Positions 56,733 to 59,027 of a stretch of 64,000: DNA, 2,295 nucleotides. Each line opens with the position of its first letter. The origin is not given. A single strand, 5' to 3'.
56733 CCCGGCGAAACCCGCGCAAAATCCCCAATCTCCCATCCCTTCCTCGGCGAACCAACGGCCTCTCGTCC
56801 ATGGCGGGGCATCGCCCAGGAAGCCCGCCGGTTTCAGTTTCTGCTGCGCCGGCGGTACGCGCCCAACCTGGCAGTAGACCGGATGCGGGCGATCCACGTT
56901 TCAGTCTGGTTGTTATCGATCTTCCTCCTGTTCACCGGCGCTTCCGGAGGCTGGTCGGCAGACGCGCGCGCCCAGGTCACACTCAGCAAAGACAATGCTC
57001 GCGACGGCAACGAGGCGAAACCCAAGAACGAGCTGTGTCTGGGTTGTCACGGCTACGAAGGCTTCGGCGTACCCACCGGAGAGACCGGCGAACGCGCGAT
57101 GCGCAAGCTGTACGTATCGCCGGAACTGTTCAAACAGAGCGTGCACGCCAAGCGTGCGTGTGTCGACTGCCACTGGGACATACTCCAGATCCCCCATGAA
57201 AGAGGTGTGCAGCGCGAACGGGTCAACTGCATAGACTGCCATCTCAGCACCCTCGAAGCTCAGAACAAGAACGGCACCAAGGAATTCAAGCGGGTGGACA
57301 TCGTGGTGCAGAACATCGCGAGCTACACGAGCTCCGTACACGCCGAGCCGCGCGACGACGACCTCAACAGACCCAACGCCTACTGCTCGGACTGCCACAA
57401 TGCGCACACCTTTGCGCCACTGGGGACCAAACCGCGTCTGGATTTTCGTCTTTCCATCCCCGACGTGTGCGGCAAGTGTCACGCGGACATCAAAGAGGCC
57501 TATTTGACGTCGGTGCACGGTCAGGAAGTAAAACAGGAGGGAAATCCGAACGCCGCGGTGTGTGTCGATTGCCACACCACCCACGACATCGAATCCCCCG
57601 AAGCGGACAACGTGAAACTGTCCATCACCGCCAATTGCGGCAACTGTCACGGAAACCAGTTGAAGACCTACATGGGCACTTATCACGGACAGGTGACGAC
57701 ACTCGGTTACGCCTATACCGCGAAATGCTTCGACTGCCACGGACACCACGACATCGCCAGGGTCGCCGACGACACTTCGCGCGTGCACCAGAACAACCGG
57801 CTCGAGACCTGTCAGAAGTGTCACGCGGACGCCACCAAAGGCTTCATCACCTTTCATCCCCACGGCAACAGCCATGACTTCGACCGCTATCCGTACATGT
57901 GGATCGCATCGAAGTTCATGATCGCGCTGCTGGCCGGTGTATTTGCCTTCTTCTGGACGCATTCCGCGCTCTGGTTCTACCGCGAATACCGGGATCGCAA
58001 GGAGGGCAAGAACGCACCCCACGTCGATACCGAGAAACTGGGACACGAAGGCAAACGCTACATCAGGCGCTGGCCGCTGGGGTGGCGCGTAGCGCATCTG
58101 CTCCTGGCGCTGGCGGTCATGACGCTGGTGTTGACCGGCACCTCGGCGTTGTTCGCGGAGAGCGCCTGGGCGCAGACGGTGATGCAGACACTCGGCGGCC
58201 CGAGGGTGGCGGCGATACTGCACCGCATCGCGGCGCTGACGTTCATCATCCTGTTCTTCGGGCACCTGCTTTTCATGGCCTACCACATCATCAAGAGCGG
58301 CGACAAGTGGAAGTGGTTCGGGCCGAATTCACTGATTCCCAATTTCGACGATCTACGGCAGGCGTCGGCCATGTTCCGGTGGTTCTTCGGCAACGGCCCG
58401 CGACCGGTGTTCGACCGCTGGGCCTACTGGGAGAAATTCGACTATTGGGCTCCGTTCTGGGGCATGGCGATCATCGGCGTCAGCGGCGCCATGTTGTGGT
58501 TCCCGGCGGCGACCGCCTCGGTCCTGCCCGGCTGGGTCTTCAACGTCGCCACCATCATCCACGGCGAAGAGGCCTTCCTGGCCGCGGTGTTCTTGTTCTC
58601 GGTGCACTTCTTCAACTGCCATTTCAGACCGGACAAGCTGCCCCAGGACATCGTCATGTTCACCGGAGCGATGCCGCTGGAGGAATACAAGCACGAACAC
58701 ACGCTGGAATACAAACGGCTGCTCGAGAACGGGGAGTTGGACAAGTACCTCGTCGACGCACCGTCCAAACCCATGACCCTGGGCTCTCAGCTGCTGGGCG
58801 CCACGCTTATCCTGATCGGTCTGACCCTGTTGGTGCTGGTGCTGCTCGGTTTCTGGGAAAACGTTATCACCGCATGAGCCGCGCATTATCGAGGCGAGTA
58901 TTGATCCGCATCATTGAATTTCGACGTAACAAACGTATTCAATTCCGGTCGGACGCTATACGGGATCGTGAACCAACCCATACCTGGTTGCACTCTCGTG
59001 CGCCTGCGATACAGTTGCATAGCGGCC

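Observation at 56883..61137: CbcL-like nine-heme/cytochrome-b fusion with a tetrahaem c4-type lipoprotein and a dihaem c4: a self-contained quinone-to-periplasm electron module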

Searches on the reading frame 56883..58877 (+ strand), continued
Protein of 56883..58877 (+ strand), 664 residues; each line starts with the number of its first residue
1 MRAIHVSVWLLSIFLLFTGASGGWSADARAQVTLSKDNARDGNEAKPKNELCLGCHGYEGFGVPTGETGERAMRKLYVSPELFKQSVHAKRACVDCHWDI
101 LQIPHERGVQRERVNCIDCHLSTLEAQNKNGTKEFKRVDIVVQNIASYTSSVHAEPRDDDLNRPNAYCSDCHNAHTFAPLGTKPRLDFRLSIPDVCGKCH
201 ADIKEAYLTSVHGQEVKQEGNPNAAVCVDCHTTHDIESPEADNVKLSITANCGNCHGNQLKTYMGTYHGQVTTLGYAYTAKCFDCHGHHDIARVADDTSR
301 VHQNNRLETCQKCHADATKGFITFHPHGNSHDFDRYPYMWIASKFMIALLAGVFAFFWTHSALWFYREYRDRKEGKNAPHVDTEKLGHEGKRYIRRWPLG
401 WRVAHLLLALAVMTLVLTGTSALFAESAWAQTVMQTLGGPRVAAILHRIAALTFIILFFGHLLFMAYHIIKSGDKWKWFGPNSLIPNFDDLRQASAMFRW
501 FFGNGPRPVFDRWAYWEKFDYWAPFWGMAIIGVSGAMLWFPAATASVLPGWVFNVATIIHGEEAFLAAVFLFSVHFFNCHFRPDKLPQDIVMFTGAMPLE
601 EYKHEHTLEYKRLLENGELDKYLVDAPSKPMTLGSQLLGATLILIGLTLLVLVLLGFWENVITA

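Call 46: find_encoding_contigs(protein=P0049, flank=10000, max_places=2)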
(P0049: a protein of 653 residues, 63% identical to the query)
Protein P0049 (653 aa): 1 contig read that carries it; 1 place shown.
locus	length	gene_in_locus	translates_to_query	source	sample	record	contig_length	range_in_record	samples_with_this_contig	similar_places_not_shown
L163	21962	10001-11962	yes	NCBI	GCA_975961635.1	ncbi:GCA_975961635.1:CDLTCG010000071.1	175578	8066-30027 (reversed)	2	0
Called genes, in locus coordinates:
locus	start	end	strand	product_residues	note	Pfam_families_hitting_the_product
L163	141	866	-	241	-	PF00005:ABC_tran, PF12399:BCA_ABC_TP_C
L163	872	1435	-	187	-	PF03968:LptD_N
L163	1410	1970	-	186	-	PF06835:LptC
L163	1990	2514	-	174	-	PF00702:Hydrolase (weak), PF13419:HAD_2 (weak), PF08282:Hydrolase_3 (weak)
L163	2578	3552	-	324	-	PF01380:SIS, PF00571:CBS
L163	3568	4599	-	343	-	PF01699:Na_Ca_ex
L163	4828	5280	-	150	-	-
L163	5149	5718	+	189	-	PF03264:Cytochrom_NNT, PF02085:Cytochrom_CIII (faint), PF14522:Cytochrome_C7 (faint), PF14537:Cytochrom_c3_2 (faint), PF22113:Mtrc-MtrF_II-IV_dom (weak)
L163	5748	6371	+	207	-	PF13442:Cytochrome_CBB3 (faint), PF00034:Cytochrom_C (faint)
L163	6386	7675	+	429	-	PF01266:DAO (weak), PF07992:Pyr_redox_2, PF21706:FCSD_central, PF09242:FCSD-flav_bind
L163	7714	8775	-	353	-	-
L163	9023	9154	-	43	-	-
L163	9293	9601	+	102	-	PF13442:Cytochrome_CBB3, PF00034:Cytochrom_C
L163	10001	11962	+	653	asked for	PF09699:Paired_CXXCH_1 (faint), PF14522:Cytochrome_C7 (faint), PF14537:Cytochrom_c3_2 (faint), PF22113:Mtrc-MtrF_II-IV_dom, PF01292:Ni_hydr_CYTB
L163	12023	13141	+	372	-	PF14522:Cytochrome_C7 (faint), PF00034:Cytochrom_C, PF13442:Cytochrome_CBB3 (weak), PF00034:Cytochrom_C (weak)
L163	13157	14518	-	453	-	PF01266:DAO (faint), PF01593:Amino_oxidase, PF13450:NAD_binding_8, PF13454:NAD_binding_9 (weak)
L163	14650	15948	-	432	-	PF07992:Pyr_redox_2, PF21706:FCSD_central, PF09242:FCSD-flav_bind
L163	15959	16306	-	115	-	-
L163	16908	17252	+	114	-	-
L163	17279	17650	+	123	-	PF09996:DUF2237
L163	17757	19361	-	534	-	PF00512:HisKA, PF02518:HATPase_c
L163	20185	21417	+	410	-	PF06965:Na_H_antiport_1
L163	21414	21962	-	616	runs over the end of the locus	-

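Call 68: search_protein_families(library=ncbifam, proteins=[L021:13629-14732:+, L021:14772-15635:+, L021:15635-16813:+, L021:12333-13214:+, L021:11129-12397:+, L050:3547-4794:+, L050:4872-7475:+, L024:11308-12876:+], max_evalue=0.001)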
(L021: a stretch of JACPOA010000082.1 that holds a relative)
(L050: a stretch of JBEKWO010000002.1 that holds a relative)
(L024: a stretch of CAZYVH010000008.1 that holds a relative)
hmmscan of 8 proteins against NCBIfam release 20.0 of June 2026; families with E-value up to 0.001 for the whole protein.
L021:13629-14732:+ (367 aa): 7 families
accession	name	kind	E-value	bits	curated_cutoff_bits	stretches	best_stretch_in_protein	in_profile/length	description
NF049874.1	PdsA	exception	3.3e-19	69.5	330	1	205-363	22-196/198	periplasmic diheme shuttle PdsA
NF045773.1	cytochro_C550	exception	7.2e-06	25.9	125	0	199-272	48-115/118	cytochrome c550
NF045713.1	CxxCH_16_HmcA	equivalog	7e-05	21.6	400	0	78-228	112-246/541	sulfate respiration complex hexadecaheme cytochrome HmcA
NF041028.1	decahem_GSU2203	exception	0.00031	20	325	0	69-115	28-78/317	GSU2203 family decaheme c-type cytochrome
TIGR01905.1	paired_CXXCH_1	subfamily_domain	0.00038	20.3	25.2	0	173-184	6-17/41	doubled CXXCH domain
NF045774.1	cytochro_C551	exception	0.00044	20.2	118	0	195-274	34-107/110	cytochrome c551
NF043008.1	Cyt550_Brdyrhiz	equivalog_domain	0.00058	20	240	0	191-232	17-58/131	cytochrome c-550 CycA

L021:14772-15635:+ (287 aa): 60 families (the best 25 are shown)
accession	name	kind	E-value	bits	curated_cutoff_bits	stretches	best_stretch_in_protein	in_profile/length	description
NF011569.0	PRK14993.1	equivalog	9.5e-60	202.1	416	2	138-284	80-226/244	tetrathionate reductase subunit TtrB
NF045797.1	DsrO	equivalog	5.6e-57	192.9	200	2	129-280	72-234/235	sulfate reduction electron transfer complex DsrMKJOP subunit DsrO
NF041715.1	arsenate_red_ArrB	equivalog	2e-44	151.9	450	2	215-280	160-225/233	arsenate respiratory reductase iron-sulfur subunit ArrB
TIGR03478.1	DMSO_red_II_bet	subfamily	4.3e-42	144.2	480.7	1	152-280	123-253/321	DMSO reductase family type II enzyme, iron-sulfur subunit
TIGR03149.1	cyt_nit_nrfC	equivalog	9.1e-42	142.9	377.6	1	155-283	89-219/225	cytochrome c nitrite reductase Fe-S protein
NF042979.1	EthbenzDh_ebdB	equivalog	1e-36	126.6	740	1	153-280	146-275/354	ethylbenzene dehydrogenase subunit beta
TIGR02951.1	DMSO_dmsB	equivalog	2.7e-36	125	214.1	1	136-249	41-154/161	DMSO/selenate family reductase complex B subunit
NF045715.1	sulf_resp_HmcB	equivalog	1.6e-34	119.4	420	1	21-261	1-211/307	sulfate respiration complex iron-sulfur protein HmcB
NF008134.0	PRK10882.1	equivalog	5.3e-32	111.2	263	1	21-252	3-212/329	hydrogenase 2 operon protein HybA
NF041782.1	mnquin_red_QrcC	equivalog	3.7e-28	98.8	400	3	139-210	45-119/239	menaquinone reductase iron-sulfur cluster-binding subunit QrcC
TIGR01582.1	FDH-beta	equivalog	4.3e-26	91.7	334.7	1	67-260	18-194/283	formate dehydrogenase subunit beta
TIGR01660.1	narH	equivalog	1.6e-25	89.5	524.05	1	154-244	177-268/492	nitrate reductase subunit beta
NF038355.1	FDH3_beta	equivalog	1.2e-23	84.1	240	2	159-249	53-165/180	formate dehydrogenase FDH3 subunit beta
NF007382.0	PRK09898.1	equivalog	6.2e-17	61.8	213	1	153-223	116-187/208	ferredoxin-like protein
NF007658.0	PRK10330.1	equivalog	6.1e-16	58.4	260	1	158-254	56-163/181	electron transport protein HydN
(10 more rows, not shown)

L021:15635-16813:+ (392 aa): 2 families
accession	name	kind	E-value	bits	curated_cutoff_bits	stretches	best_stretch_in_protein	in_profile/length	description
NF045798.1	DsrP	equivalog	1e-10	41.6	350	1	159-250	146-239/346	sulfate reduction electron transfer complex DsrMKJOP subunit DsrP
TIGR03148.1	cyt_nit_nrfD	equivalog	1.2e-10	41.2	347.6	1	22-339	9-312/316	cytochrome c nitrite reductase subunit NrfD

L021:12333-13214:+ (293 aa): 0 families

L021:11129-12397:+ (422 aa): 12 families
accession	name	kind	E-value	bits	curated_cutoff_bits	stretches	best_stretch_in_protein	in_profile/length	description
NF049874.1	PdsA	exception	3.6e-34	118.3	330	3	168-324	25-197/198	periplasmic diheme shuttle PdsA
TIGR00782.1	ccoP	equivalog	1.3e-11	44.4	179.95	2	68-180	108-223/285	cytochrome-c oxidase, cbb3-type subunit III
NF050122.1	bc1_QcrC_actin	exception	7.7e-11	41.8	200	1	62-145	36-119/253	cytochrome bc1 complex diheme cytochrome c subunit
NF045773.1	cytochro_C550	exception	4.9e-10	39.4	125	0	161-219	50-104/118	cytochrome c550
TIGR01904.2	GSu_C4xC__C2xCH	domain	2.4e-08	33.6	27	0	253-273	46-66/73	CxxxxCH/CxxCH domain c-type cytochrome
NF045930.1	Cytc6PetJCyano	equivalog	1.7e-07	31.2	135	0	62-140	23-102/110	cytochrome c6 PetJ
NF011054.0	PRK14486.1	equivalog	6.4e-07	29.2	447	0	58-142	206-289/294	putative bifunctional cbb3-type cytochrome c oxidase subunit II/cytochrome c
TIGR03872.1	cytochrome_MoxG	equivalog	4.3e-06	26.9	147.8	0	63-86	40-63/133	cytochrome c(L), periplasmic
TIGR04494.1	c550_PedF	equivalog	3.2e-05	23.8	122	0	311-398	27-119/133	cytochrome c-550 PedF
TIGR03045.1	PS_II_C550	equivalog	7e-05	22.5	177.75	0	61-92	45-76/159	photosystem II cytochrome c-550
NF052246.1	SorB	equivalog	0.00012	22.1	93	0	68-93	18-43/80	SorB family sulfite dehydrogenase c-type cytochrome subunit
NF045774.1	cytochro_C551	exception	0.00054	19.9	118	0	65-86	37-58/110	cytochrome c551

L050:3547-4794:+ (415 aa): 8 families
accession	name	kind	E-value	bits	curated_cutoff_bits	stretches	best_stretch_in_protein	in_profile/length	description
TIGR03508.1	decahem_SO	subfamily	1.1e-75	254.4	192.2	1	151-408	1-257/258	DmsE family decaheme c-type cytochrome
NF041028.1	decahem_GSU2203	exception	1e-71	241.8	325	1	140-409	24-305/317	GSU2203 family decaheme c-type cytochrome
TIGR01905.1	paired_CXXCH_1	subfamily_domain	6.1e-31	106.1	25.2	3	338-373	1-37/41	doubled CXXCH domain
NF008659.0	PRK11659.1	equivalog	1.5e-12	47.6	184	1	152-284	46-174/188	cytochrome c nitrite reductase pentaheme subunit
TIGR03146.1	cyt_nit_nrfB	equivalog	1.8e-10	41.3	166.6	1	152-280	11-144/145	cytochrome c nitrite reductase pentaheme subunit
TIGR03153.1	cytochr_NrfH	equivalog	2.4e-10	40.6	134.2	1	260-376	18-137/138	cytochrome c nitrite reductase small subunit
NF041198.1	UshA_like_PCGU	equivalog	4.2e-07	28.9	275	1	154-196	444-488/519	UshA-like (seleno)protein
NF045722.1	c3_cytochr_TmcA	equivalog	3.4e-05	23.7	114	0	297-333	81-117/125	acidic tetraheme cytochrome c3 TmcA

L050:4872-7475:+ (867 aa): 1 family
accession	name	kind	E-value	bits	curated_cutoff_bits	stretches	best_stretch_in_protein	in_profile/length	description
TIGR03509.1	OMP_MtrB_PioB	subfamily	1.6e-76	258.3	240.05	1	121-867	18-662/662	MtrB/PioB family decaheme-associated outer membrane protein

L024:11308-12876:+ (522 aa): 4 families
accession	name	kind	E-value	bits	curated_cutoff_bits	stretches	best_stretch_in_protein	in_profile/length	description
TIGR03508.1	decahem_SO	subfamily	4.7e-09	36.1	192.2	1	144-299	4-161/258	DmsE family decaheme c-type cytochrome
NF041198.1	UshA_like_PCGU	equivalog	1.1e-07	30.9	275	2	34-62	400-428/519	UshA-like (seleno)protein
NF041028.1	decahem_GSU2203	exception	2.4e-06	27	325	0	31-59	25-53/317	GSU2203 family decaheme c-type cytochrome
TIGR03153.1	cytochr_NrfH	equivalog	7.6e-06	26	134.2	0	258-355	28-115/138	cytochrome c nitrite reductase small subunit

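Call 70: search_protein_representatives(protein=window:56883-58877:+)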
Query: 664 residues. Proteins with E-value up to 0.001 (for the whole library): 4988; up to 1e-10: 2643; up to 1e-30: 720. The best 150 are listed.
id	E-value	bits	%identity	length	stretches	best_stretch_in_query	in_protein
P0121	2.6e-219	746.4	54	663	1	41-659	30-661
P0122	7.1e-207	705.3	51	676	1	48-658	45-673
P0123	2.4e-194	663.9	50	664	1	43-660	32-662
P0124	3.7e-187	640.1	39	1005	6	146-656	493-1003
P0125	3.3e-175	600.6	46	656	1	47-658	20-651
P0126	7.5e-173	592.8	57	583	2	248-659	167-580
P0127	7.6e-171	586.2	46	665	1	48-657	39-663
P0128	3.4e-170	584.0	46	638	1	48-658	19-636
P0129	9.9e-161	552.8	36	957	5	145-654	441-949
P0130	2.6e-141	488.6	40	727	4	189-653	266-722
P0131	2.2e-137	475.6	57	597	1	44-423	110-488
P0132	7.0e-134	464.0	38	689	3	145-658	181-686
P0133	2.7e-132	458.8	37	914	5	192-655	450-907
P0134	4.0e-131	454.9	50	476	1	44-466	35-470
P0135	2.6e-130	452.2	35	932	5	147-654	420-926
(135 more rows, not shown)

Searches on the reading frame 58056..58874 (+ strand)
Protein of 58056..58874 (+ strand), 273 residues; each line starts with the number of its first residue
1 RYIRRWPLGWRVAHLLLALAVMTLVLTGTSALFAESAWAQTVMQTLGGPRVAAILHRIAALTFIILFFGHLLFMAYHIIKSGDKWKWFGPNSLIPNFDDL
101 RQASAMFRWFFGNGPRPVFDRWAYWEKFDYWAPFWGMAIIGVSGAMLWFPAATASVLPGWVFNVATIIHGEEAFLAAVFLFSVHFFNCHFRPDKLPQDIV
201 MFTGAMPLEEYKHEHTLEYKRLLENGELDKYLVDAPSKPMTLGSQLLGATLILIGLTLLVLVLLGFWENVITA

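Call 28: search_solved_structures(query=window:58056-58874:+, max_evalue=10, show_alignments=4)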
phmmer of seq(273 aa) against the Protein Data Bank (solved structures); distinct sequences matched with E-value up to 10: 4.
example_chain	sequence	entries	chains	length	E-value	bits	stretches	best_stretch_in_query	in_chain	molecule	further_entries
9nli_A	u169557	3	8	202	0.45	13.1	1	194-247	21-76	LysR family transcriptional regulator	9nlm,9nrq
7dm1_D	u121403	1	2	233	1.2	11.7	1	110-146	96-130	heavy chain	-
38ll_A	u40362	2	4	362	1.4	11.5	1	212-258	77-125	Serine/threonine-protein kinase, putative | Serine/threonine-protein kinase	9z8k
10ju_A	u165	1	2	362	1.4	11.5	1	212-258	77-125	Serine/threonine-protein kinase, putative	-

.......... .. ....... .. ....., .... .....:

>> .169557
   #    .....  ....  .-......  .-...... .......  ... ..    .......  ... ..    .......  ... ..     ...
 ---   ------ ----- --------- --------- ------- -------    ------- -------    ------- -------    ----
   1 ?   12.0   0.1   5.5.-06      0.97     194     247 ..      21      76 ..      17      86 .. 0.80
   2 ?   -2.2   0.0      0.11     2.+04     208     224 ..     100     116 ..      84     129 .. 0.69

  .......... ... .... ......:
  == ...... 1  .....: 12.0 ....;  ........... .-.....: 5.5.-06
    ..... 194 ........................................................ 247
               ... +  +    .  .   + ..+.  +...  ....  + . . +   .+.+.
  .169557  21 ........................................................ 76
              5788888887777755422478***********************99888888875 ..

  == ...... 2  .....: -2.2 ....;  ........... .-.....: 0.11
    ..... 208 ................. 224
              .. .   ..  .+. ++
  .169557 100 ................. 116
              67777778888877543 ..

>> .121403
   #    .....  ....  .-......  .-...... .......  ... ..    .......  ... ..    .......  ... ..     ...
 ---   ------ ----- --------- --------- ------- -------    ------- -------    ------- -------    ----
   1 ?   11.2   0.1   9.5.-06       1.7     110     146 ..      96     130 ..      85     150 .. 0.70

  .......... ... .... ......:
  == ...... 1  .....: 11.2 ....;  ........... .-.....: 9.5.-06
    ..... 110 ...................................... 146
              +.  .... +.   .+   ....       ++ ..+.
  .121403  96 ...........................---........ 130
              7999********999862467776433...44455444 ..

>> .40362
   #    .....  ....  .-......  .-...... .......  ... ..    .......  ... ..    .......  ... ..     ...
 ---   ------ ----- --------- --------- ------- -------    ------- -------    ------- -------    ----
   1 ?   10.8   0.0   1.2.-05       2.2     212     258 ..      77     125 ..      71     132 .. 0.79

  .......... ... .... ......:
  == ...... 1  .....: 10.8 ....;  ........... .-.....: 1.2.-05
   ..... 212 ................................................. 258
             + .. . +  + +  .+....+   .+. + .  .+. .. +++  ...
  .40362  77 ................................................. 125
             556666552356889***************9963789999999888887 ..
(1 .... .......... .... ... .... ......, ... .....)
